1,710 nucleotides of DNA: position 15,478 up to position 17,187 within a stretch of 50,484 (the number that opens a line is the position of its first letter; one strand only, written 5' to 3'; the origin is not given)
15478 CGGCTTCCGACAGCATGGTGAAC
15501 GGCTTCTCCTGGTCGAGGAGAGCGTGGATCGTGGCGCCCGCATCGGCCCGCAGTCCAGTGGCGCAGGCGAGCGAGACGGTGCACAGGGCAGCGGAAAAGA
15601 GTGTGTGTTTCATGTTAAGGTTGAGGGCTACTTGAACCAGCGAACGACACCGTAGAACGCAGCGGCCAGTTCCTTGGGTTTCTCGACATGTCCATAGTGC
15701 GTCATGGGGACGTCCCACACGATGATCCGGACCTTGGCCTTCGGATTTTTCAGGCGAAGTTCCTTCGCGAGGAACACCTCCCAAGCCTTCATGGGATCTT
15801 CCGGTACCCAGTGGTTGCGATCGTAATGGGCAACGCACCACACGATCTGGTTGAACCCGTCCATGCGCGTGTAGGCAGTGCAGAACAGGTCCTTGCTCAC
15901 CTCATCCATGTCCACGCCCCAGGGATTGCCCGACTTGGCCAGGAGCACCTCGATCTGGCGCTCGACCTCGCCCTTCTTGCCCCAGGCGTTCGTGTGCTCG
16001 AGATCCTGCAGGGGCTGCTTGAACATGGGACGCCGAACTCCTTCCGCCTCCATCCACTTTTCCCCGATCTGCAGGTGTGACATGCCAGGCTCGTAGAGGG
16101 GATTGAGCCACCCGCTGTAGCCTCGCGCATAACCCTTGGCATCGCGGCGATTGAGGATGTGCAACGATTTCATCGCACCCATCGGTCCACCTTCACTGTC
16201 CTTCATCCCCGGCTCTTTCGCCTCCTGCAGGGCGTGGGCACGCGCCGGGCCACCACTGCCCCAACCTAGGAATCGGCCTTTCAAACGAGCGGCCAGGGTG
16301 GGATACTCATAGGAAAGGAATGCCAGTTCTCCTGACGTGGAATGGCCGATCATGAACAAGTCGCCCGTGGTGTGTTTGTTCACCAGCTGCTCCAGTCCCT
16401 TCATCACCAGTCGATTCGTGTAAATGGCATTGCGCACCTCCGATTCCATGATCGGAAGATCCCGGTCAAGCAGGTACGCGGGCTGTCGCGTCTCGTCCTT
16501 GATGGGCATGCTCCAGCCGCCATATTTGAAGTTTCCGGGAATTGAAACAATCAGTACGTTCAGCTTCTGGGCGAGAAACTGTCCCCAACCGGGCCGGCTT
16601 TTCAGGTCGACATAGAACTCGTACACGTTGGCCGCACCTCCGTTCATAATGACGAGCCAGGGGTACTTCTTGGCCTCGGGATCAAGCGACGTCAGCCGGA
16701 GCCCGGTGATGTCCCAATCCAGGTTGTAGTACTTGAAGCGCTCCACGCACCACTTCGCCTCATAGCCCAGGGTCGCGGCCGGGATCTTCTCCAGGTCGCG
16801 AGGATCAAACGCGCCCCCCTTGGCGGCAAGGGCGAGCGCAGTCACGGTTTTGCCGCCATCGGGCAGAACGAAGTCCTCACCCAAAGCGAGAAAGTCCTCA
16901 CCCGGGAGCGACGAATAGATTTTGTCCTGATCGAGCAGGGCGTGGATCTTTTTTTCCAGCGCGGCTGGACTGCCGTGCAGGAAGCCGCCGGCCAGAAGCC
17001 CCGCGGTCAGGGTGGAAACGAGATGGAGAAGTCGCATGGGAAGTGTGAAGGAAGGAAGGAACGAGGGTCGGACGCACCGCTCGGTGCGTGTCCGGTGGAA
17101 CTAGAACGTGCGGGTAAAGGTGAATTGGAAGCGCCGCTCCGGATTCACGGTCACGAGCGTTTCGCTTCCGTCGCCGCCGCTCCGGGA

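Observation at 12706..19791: Operon of a FhuA-like TonB-dependent receptor plus three tandem paralogs of an unplaced secreted Ser-hydrolase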

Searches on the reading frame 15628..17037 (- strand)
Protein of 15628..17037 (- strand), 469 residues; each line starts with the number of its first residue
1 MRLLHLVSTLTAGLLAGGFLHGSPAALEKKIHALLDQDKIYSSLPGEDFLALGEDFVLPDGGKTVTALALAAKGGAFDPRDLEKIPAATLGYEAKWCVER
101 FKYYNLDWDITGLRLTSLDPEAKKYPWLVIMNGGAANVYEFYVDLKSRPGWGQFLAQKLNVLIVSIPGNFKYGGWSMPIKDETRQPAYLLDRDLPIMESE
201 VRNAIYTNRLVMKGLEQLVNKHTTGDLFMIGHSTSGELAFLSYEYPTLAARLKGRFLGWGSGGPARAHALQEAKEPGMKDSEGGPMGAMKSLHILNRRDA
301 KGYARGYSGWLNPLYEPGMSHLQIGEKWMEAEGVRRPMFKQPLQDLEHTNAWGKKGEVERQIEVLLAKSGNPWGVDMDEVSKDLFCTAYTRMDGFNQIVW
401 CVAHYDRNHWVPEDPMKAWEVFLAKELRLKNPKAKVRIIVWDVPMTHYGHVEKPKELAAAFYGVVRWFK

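Call 3: search_protein_families(library=pfam, proteins=[window:15628-17037:-], max_evalue=1)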
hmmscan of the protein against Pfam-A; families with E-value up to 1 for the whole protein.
window:15628-17037:- (469 aa): 0 families

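Call 4: search_protein_families(library=ncbifam, proteins=[window:15628-17037:-], max_evalue=1)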
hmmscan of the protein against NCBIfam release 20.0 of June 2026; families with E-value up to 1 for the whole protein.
window:15628-17037:- (469 aa): 2 families
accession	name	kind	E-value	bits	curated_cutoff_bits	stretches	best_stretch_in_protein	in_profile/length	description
NF002524.0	PRK01964.1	equivalog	0.0071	16.3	86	1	428-456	31-59/64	4-oxalocrotonate tautomerase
NF033200.1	F430_CfbC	exception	0.2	11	402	1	156-219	111-167/260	Ni-sirohydrochlorin a,c-diamide reductive cyclase ATP-dependent reductase subunit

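Call 6: find_homologous_proteins(query=window:15628-17037:-)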
Query window:15628-17037:- (469 aa): 731 proteins with E <= 0.001 among 8000 candidates; the best 120 are listed.
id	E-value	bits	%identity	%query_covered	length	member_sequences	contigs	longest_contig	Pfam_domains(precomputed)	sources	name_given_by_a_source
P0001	2.1e-285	965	86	100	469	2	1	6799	-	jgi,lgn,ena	-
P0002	1.4e-283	959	87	100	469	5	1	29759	-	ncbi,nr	ncbi:MAG TPA: hypothetical protein PKX00_04485 [Opitutaceae bacterium]|nr:hypothetical protein [Opit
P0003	5.7e-280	948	89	94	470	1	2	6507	-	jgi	-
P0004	4.4e-279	945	85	100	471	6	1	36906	-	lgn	-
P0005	2.4e-276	936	85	99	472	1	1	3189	-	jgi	jgi:hypothetical protein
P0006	1.1e-274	930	85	100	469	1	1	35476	-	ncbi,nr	ncbi:MAG TPA: hypothetical protein VG734_16370 [Lacunisphaera sp.]|nr:hypothetical protein [Lacunisp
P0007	2.2e-272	923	87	95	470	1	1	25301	-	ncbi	-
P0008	5.1e-268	908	83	100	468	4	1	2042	-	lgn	-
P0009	5.3e-268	908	86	96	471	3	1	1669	-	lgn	-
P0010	1.1e-267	907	83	99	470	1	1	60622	-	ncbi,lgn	ncbi:MAG: hypothetical protein ABIZ04_21360 [Opitutus sp.]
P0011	1.2e-265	900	85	96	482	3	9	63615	-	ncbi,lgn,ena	-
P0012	2.9e-259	879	83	95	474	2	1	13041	-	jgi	jgi:hypothetical protein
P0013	7.7e-254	861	82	94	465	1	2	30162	-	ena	-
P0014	9.3e-251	851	79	100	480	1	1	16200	-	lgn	-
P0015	1.3e-249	847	78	100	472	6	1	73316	-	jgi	jgi:hypothetical protein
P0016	1.1e-248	844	78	100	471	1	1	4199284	-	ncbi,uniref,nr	ncbi:hypothetical protein Verru16b_02801 [Lacunisphaera limnophila]|uniref:Alpha/beta hydrolase fami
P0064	4.4e-195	668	64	94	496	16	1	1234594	-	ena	-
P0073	2.6e-194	665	61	99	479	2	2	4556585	-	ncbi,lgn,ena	-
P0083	4.4e-193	661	62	98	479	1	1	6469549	-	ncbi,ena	-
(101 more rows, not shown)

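Call 10: search_solved_structures(query=A2, max_evalue=10, show_alignments=3)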
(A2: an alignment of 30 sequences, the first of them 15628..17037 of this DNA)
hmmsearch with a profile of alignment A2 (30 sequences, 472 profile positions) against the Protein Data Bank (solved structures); distinct sequences matched with E-value up to 10: 2.
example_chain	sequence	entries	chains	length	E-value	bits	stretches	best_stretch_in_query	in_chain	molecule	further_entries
8z5g_A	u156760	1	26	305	0.86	11.9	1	325-383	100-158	Protein QmcA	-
6id6_A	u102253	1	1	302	1.6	11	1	70-126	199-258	Putative S-adenosyl-L-methionine-dependent methyltransferase Rv0731c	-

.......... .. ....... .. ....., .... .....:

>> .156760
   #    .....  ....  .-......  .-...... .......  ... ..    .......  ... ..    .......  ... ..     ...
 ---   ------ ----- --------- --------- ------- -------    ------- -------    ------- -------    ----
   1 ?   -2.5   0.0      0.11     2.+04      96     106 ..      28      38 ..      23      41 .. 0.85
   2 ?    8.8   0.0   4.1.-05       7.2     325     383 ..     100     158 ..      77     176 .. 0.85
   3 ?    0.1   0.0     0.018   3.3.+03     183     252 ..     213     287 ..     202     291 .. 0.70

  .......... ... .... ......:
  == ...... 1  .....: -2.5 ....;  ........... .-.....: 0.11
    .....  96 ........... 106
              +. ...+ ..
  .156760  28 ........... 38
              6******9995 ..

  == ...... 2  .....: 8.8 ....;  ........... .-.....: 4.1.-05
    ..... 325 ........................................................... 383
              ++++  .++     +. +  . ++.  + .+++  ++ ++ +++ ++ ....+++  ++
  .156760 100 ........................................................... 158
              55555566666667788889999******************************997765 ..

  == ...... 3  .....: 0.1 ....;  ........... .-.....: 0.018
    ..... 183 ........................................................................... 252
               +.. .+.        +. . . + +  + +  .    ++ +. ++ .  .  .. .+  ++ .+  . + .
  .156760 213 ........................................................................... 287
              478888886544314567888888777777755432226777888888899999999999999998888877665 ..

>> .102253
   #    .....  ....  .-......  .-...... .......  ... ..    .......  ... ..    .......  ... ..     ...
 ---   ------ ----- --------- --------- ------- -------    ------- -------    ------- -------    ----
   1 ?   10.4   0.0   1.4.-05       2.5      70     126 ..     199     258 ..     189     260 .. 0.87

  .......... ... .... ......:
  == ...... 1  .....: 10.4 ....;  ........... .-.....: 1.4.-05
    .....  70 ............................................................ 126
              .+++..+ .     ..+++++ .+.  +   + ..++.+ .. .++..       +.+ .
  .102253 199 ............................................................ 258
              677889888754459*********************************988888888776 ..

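Call 11: find_encoding_contigs(protein=P0016, flank=10000, max_places=3)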
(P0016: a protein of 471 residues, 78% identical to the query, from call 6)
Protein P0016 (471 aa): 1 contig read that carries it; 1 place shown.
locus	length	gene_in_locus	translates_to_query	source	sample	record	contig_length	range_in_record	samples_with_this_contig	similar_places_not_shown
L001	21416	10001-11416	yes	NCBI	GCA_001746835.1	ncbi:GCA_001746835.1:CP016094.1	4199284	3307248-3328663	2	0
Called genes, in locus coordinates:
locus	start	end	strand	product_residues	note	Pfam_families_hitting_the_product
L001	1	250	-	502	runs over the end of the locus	PF02321:OEP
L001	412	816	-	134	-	PF03795:YCII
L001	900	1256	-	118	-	PF01925:TauE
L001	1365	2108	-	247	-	PF07366:SnoaL (weak), PF12680:SnoaL_2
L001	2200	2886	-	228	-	PF00005:ABC_tran, PF02463:SMC_N (faint), PF13304:AAA_21 (weak)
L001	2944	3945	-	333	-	PF09243:Rsm22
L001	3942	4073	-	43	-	-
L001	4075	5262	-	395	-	PF13679:Methyltransf_32, PF13847:Methyltransf_31 (weak)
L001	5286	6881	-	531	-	PF06762:LMF1, PF25179:LMF1_C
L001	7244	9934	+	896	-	PF07715:Plug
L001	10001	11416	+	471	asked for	-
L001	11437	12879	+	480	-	-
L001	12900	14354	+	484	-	-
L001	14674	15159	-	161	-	PF20256:MoCoBD_2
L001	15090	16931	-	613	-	PF20256:MoCoBD_2, PF02738:MoCoBD_1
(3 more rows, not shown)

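Call 12: find_encoding_contigs(protein=P0083, flank=10000, max_places=3)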
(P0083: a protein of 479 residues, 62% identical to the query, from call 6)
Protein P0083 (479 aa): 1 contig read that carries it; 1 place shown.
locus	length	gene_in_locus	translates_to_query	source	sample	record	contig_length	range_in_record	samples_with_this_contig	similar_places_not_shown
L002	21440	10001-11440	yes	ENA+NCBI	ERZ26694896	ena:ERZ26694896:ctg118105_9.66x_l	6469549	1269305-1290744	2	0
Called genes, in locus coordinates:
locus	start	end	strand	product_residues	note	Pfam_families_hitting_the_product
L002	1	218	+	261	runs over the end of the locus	PF00459:Inositol_P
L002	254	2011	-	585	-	PF01590:GAF, PF13185:GAF_2, PF13492:GAF_3, PF01590:GAF, PF13185:GAF_2, PF13492:GAF_3, PF07228:SpoIIE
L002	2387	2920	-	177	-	PF00156:Pribosyltran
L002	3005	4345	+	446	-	PF13660:DUF4147, PF05161:MOFRL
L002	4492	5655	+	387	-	PF23500:DUF7133, PF22807:TrAA12, PF07995:GSDH, PF22807:TrAA12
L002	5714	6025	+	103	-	PF13406:SLT_2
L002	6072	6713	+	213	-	PF13406:SLT_2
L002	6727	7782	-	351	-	PF19649:DUF6152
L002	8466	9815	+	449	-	PF01425:Amidase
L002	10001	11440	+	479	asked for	-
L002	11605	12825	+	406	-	PF01436:NHL (faint), PF10282:Lactonase (faint)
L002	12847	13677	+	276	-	-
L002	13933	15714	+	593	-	PF11412:DsbD_N, PF02683:DsbD_TM, PF03190:Thioredox_DsbH, PF13899:Thioredoxin_7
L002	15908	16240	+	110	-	-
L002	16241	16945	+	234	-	PF11376:DUF3179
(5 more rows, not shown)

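Call 14: find_encoding_contigs(protein=P0073, flank=10000, max_places=3)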
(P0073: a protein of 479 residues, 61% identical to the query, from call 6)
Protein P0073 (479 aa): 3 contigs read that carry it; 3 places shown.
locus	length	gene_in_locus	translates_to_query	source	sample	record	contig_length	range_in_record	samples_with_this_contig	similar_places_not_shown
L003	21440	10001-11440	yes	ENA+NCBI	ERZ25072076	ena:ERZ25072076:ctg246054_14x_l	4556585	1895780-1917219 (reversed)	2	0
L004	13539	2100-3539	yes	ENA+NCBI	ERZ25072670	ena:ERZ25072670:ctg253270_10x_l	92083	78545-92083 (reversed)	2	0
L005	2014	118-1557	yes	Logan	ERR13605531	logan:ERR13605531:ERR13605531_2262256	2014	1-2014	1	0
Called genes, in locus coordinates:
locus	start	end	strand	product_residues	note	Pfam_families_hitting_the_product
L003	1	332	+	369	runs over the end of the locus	-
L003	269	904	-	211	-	-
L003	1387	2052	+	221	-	PF04471:Mrr_cat, PF22722:NA-iREase1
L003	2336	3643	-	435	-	-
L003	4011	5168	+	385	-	PF01053:Cys_Met_Meta_PP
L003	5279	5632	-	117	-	PF10502:Peptidase_S26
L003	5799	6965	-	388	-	PF14294:DUF4372, PF01609:DDE_Tnp_1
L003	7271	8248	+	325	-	PF13737:DDE_Tnp_1_5, PF01609:DDE_Tnp_1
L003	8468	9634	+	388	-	PF14294:DUF4372, PF01609:DDE_Tnp_1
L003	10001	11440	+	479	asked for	-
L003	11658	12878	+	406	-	PF10282:Lactonase (faint)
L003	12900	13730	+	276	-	-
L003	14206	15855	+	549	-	PF01979:Amidohydro_1, PF07969:Amidohydro_3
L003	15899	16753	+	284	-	-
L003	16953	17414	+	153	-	PF19649:DUF6152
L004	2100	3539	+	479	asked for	-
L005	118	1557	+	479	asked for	-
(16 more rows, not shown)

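Call 15: find_encoding_contigs(protein=P0064, flank=10000, max_places=3)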
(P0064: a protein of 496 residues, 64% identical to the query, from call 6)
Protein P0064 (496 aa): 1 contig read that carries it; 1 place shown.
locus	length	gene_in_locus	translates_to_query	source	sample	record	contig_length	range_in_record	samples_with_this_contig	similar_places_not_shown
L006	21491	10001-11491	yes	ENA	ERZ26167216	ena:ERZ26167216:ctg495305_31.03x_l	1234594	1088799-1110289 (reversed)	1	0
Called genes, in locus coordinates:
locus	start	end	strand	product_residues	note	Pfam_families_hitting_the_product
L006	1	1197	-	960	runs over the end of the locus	PF00595:PDZ (weak), PF13180:PDZ_2, PF17820:PDZ_6, PF13492:GAF_3 (weak), PF08448:PAS_4, PF00512:HisKA, PF02518:HATPase_c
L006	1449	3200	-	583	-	PF13620:CarboxypepD_reg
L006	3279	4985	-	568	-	PF20094:GWxTD_dom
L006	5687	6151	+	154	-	PF00011:HSP20, PF04969:CS, PF17886:ArsA_HSP20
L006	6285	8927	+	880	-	PF02861:Clp_N, PF23569:NBD_SMAX1, PF00004:AAA, PF17871:AAA_lid_9, PF00004:AAA, PF07724:AAA_2, PF07728:AAA_5, PF10431:ClpB_D2-small, +9 more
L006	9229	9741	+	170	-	PF06491:Disulph_isomer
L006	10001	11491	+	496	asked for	-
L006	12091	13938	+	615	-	PF07969:Amidohydro_3, PF01979:Amidohydro_1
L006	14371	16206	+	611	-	PF07969:Amidohydro_3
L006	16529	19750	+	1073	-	PF13620:CarboxypepD_reg, PF13715:CarbopepD_reg_2 (faint), PF07715:Plug (faint), PF25183:OMP_b-brl_4, PF00593:TonB_dep_Rec_b-barrel (weak)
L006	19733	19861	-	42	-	-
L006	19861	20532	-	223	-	PF00588:SpoU_methylase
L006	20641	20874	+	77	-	PF24684:Vgb_lyase (faint)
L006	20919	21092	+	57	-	-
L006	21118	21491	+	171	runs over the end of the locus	PF00578:AhpC-TSA, PF08534:Redoxin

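Call 16: predict_structure(alignment_id=A2)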
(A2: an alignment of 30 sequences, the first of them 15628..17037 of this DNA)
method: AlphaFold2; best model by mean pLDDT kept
length: 469 residues; sequences in the alignment: 30
mean_pLDDT: 87.4   pTM: 0.89
mean pLDDT of the five models: 87.4, 86.8, 84.1, 83.2, 82.7
residues with pLDDT >= 90: 273; 70-90: 148; 50-70: 27; < 50: 21
segments of 3 or more residues with pLDDT < 50: 2-5, 10-20, 280-285
pLDDT, mean of each block of 10 residues (from residue 1): 50 46 88 95 94 95 96 91 97 97 96 97 96 77 92 97 88 87 90 93 94 95 96 81 94 89 79 72 56 89 72 88 89 83 86 91 98 97 89 88 75 82 90 93 86 94 96
secondary structure, 60 per line:
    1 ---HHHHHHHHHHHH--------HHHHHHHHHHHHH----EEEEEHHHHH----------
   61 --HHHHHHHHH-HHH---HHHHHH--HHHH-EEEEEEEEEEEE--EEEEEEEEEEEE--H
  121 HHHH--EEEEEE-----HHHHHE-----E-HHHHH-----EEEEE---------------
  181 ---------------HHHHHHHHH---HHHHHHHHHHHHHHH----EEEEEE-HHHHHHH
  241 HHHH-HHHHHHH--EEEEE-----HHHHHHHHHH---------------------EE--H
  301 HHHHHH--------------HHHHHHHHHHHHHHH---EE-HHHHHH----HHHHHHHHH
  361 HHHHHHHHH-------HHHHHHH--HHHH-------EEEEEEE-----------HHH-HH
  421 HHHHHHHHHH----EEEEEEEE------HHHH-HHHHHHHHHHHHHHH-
elements in order: H4-15 H24-36 E41-45 H46-50 H63-71 H79-84 H87-90 E92-103 E106-117 H120-124 E127-132 H138-142 H151-155 E161-165 H196-204 H208-222 E227-232 H234-244 H246-252 E255-259 H265-274 H300-306 H321-335 H342-347 H352-369 H377-383 H386-389 E397-403 H419-430 E435-442 H449-452 H454-468

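Call 19: fold_search(model_id=the predicted structure, library=pdb)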
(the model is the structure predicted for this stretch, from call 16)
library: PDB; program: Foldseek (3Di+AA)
matches with E <= 10: 1151; with E <= 0.001: 436
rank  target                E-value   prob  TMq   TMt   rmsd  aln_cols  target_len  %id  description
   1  1jkm_B                2.3e-08  1.00  0.31  0.38  14.5       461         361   16  BREFELDIN A ESTERASE, A BACTERIAL HOMOLOGUE OF HUMAN HORMONE SENSITIVE LIPASE (released 1999-02-16)
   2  6v7n_A                3.0e-08  1.00  0.36  0.43  11.0       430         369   12  Crystal Structure of a human Lysosome Resident Glycoprotein, Lysosomal Acid Lipase, and its Implications in Cholestery (released 2020-06-17)
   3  3qit_A                4.6e-08  1.00  0.35  0.53  10.6       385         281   11  Thioesterase Domain From Curacin Biosynthetic Pathway (released 2011-03-09)
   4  7ots_A                5.8e-08  1.00  0.36  0.53   9.8       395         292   12  Crystal structure of human Monoacylglycerol Lipase ABHD6 in complex with oleic acid and octyl glucoside (released 2021-06-23)
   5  6v7n_B                6.1e-08  1.00  0.38  0.46  11.0       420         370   13  Crystal Structure of a human Lysosome Resident Glycoprotein, Lysosomal Acid Lipase, and its Implications in Cholestery (released 2020-06-17)
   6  1jkm_A                7.2e-08  1.00  0.31  0.38  14.6       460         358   15  BREFELDIN A ESTERASE, A BACTERIAL HOMOLOGUE OF HUMAN HORMONE SENSITIVE LIPASE (released 1999-02-16)
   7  3qit_C                1.1e-07  1.00  0.31  0.49  11.4       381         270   11  Thioesterase Domain From Curacin Biosynthetic Pathway (released 2011-03-09)
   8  7ots_B                1.2e-07  1.00  0.36  0.54  10.0       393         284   12  Crystal structure of human Monoacylglycerol Lipase ABHD6 in complex with oleic acid and octyl glucoside (released 2021-06-23)
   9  4ufo_A                1.9e-07  1.00  0.37  0.52  13.1       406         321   12  Laboratory evolved variant R-C1B1D33E6 of potato epoxide hydrolase StEH1 (released 2016-04-13)
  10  1k8q_A                2.5e-07  1.00  0.41  0.49   9.1       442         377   12  CRYSTAL STRUCTURE OF DOG GASTRIC LIPASE IN COMPLEX WITH A PHOSPHONATE INHIBITOR (released 2002-03-06)
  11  3qit_B                3.3e-07  1.00  0.34  0.52  10.1       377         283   11  Thioesterase Domain From Curacin Biosynthetic Pathway (released 2011-03-09)
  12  3qit_D                3.7e-07  1.00  0.34  0.52  10.0       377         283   10  Thioesterase Domain From Curacin Biosynthetic Pathway (released 2011-03-09)
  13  1hlg_A                5.5e-07  1.00  0.41  0.50   9.7       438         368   12  CRYSTAL STRUCTURE OF HUMAN GASTRIC LIPASE (released 2000-03-15)
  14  5jkf_B                6.4e-07  1.00  0.38  0.47  12.0       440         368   12  Crystal structure of esterase E22 (released 2017-04-26)
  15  5jkj_B                7.2e-07  1.00  0.37  0.45  11.9       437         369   11  Crystal structure of esterase E22 L374D mutant (released 2017-04-26)
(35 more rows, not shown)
